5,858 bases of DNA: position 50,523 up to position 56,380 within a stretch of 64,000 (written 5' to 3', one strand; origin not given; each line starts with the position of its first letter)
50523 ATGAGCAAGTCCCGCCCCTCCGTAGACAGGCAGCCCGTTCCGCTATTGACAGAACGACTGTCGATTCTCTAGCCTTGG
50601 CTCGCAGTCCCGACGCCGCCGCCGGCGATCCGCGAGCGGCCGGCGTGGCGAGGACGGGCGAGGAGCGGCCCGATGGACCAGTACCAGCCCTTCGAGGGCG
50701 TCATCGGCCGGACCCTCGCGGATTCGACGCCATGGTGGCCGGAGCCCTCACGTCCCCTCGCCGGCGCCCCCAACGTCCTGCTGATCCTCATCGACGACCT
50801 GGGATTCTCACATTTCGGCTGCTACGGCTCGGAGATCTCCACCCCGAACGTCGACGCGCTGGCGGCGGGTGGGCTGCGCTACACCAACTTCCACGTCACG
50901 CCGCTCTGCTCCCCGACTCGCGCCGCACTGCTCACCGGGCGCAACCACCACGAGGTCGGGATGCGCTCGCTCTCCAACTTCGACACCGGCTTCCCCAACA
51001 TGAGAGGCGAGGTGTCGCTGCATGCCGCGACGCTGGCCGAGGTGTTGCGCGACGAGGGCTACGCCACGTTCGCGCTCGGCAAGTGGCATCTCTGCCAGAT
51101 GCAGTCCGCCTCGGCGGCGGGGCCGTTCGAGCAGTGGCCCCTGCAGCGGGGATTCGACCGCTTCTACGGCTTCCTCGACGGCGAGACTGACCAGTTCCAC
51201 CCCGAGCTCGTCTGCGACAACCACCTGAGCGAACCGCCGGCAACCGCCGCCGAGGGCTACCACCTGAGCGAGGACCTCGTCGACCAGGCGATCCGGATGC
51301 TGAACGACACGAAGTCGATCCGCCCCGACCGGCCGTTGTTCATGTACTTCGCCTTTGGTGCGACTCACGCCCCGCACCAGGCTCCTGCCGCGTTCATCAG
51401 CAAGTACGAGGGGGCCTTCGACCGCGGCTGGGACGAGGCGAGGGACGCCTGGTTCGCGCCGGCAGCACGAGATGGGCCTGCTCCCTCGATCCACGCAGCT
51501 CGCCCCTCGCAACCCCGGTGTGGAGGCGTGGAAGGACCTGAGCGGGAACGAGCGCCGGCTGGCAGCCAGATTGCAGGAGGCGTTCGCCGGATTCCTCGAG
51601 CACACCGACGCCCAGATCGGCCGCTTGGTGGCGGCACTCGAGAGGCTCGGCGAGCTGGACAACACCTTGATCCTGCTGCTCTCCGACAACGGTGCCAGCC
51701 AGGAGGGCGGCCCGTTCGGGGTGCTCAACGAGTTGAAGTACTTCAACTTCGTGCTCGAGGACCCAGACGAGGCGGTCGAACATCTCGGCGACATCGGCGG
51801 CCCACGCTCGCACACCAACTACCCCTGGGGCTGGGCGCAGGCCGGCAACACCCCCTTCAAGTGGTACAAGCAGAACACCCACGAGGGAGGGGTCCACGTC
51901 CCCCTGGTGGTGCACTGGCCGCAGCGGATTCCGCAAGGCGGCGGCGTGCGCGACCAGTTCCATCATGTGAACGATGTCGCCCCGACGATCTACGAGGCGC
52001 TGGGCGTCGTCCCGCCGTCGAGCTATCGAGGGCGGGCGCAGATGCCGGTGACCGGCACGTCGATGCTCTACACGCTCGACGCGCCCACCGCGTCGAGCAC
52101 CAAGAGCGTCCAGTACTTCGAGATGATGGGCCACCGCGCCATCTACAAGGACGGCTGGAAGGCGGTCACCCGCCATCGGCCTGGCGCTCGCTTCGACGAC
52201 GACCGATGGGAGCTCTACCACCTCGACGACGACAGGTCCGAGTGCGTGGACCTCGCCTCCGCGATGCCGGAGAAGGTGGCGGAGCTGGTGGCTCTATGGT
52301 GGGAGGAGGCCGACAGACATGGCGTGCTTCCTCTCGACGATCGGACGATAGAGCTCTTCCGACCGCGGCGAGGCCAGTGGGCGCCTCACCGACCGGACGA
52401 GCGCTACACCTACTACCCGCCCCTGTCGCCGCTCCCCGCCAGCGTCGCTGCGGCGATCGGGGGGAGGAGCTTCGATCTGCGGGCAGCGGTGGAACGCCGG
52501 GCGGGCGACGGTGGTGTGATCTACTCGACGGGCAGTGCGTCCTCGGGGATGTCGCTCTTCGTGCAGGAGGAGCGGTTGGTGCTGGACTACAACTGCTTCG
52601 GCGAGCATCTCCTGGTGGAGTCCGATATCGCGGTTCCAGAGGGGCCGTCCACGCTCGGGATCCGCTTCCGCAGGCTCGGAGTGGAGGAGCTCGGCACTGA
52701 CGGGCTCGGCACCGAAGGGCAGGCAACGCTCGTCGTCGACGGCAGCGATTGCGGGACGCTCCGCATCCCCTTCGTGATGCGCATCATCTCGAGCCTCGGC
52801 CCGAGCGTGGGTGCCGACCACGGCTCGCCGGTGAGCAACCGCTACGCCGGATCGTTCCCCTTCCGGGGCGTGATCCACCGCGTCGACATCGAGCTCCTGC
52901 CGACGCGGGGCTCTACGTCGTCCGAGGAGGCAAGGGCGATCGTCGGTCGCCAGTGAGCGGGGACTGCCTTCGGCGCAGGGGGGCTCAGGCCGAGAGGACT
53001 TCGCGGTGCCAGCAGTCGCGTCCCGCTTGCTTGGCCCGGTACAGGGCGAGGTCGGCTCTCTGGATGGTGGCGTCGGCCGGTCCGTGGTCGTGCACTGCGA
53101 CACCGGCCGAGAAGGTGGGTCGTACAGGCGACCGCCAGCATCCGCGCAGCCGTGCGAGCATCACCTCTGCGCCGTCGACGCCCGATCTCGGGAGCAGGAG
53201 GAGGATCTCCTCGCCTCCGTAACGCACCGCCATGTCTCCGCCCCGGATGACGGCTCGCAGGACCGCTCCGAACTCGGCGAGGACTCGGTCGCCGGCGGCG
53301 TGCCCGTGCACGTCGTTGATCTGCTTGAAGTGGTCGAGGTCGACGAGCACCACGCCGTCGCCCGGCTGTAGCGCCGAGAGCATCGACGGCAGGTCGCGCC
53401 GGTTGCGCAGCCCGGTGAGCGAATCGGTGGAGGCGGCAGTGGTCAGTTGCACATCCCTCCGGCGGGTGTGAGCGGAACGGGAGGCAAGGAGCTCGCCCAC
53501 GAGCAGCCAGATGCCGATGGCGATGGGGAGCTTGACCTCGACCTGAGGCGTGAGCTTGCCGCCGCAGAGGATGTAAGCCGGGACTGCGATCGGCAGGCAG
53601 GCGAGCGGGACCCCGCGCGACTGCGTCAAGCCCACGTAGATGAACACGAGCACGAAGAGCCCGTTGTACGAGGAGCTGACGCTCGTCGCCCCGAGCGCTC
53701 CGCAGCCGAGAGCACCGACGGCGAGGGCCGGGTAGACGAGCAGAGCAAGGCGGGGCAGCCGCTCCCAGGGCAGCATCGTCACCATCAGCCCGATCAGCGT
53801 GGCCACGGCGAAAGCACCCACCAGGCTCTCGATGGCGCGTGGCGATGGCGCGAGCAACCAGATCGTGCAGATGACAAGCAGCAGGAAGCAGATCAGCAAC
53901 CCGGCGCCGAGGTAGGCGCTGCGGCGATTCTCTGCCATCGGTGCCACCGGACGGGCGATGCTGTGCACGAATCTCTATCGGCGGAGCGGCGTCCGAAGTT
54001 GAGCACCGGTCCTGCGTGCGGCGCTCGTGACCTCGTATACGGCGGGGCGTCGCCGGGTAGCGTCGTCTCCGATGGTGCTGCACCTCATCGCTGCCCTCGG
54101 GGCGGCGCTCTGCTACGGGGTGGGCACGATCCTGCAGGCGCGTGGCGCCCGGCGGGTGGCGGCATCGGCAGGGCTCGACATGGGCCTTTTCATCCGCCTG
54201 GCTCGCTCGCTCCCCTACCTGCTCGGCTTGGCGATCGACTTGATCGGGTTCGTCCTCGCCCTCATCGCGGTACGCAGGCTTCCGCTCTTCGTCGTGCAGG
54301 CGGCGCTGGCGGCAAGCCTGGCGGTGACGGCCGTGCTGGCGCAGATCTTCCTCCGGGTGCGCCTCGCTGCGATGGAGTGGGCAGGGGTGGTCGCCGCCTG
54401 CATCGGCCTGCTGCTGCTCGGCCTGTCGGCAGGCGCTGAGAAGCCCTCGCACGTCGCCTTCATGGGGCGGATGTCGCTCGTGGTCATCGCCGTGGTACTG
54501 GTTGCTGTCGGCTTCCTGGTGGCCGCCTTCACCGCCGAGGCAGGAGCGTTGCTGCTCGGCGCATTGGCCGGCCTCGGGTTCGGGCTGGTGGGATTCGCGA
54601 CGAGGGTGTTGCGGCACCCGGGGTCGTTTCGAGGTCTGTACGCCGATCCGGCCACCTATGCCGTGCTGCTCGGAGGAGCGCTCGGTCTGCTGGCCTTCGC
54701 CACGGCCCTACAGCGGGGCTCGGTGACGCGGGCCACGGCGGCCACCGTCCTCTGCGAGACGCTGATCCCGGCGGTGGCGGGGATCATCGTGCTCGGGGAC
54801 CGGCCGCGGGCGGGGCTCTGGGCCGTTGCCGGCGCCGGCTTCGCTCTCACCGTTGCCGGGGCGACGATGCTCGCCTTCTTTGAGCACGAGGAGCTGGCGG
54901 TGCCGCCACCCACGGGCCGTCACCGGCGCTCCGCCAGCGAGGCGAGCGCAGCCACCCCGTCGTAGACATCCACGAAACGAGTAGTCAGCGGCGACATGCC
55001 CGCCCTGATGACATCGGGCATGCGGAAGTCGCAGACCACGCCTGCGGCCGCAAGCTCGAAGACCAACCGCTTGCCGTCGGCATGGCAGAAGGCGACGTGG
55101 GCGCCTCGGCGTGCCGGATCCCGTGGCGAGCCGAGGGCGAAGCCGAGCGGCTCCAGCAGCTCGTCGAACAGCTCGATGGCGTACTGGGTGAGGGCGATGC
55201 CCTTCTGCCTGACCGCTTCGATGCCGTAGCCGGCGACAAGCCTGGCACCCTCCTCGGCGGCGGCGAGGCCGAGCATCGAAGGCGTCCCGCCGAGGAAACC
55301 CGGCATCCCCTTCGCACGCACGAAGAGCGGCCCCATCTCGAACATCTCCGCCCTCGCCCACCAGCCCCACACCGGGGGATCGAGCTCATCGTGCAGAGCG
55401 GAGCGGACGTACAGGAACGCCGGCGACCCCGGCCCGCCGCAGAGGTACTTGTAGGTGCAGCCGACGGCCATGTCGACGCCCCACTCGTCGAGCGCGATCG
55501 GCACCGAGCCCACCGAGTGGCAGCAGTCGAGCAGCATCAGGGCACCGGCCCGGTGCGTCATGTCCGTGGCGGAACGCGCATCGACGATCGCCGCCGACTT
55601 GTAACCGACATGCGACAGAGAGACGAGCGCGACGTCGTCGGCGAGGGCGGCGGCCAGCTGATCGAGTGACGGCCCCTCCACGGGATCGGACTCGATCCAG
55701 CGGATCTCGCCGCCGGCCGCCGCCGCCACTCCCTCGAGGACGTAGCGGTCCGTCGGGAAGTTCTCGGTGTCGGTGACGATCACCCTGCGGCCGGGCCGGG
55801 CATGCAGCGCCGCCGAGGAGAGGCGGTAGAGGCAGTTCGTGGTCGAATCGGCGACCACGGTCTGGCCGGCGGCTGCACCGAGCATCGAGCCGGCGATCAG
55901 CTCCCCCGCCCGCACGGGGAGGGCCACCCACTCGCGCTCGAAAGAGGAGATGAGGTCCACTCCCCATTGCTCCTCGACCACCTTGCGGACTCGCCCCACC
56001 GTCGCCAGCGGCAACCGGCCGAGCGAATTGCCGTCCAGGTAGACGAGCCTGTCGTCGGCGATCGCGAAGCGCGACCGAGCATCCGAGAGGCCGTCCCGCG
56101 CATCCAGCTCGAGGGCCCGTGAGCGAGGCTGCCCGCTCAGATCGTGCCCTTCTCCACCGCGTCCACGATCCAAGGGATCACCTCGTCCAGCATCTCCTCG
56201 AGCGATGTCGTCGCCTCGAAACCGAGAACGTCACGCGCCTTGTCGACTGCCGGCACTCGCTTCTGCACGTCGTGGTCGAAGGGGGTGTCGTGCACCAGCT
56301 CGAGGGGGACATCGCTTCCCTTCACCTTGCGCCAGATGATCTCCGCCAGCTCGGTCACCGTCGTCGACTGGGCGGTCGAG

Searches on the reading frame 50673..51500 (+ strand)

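Call 31: search_protein_families(library=pfam, proteins=[window:50673-51500:+], max_evalue=0.001)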
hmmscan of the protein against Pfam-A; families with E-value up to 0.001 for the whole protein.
window:50673-51500:+ (276 aa): 1 family
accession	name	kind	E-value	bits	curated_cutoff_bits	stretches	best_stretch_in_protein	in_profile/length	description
PF00884.28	Sulfatase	-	1.2e-39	136.9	25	1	33-257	1-200/301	Sulfatase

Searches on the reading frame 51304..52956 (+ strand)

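Call 23: search_protein_families(library=pfam, proteins=[window:51304-52956:+], max_evalue=0.001)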
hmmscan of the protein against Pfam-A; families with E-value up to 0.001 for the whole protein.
window:51304-52956:+ (550 aa): 2 families
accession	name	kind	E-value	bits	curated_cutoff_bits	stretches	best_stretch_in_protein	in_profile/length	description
PF00884.28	Sulfatase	-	5.5e-21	75.6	25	1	89-235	201-301/301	Sulfatase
PF16347.10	SGSH_C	-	2.2e-08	34.8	29.3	1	187-318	5-132/154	N-sulphoglucosamine sulphohydrolase, C-terminal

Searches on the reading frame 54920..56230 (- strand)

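Call 31: search_protein_families(library=pfam, proteins=[window:54920-56230:-], max_evalue=0.001)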
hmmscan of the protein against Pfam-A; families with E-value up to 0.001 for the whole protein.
window:54920-56230:- (436 aa): 2 families
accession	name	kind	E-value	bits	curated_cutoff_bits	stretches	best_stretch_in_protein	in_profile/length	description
PF22580.2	KYNU_C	-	1.8e-26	92.4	27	1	340-429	1-90/90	Kynureninase C-terminal domain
PF00266.25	Aminotran_5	-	6.5e-21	75.2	21.5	1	116-359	55-295/371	Aminotransferase class-V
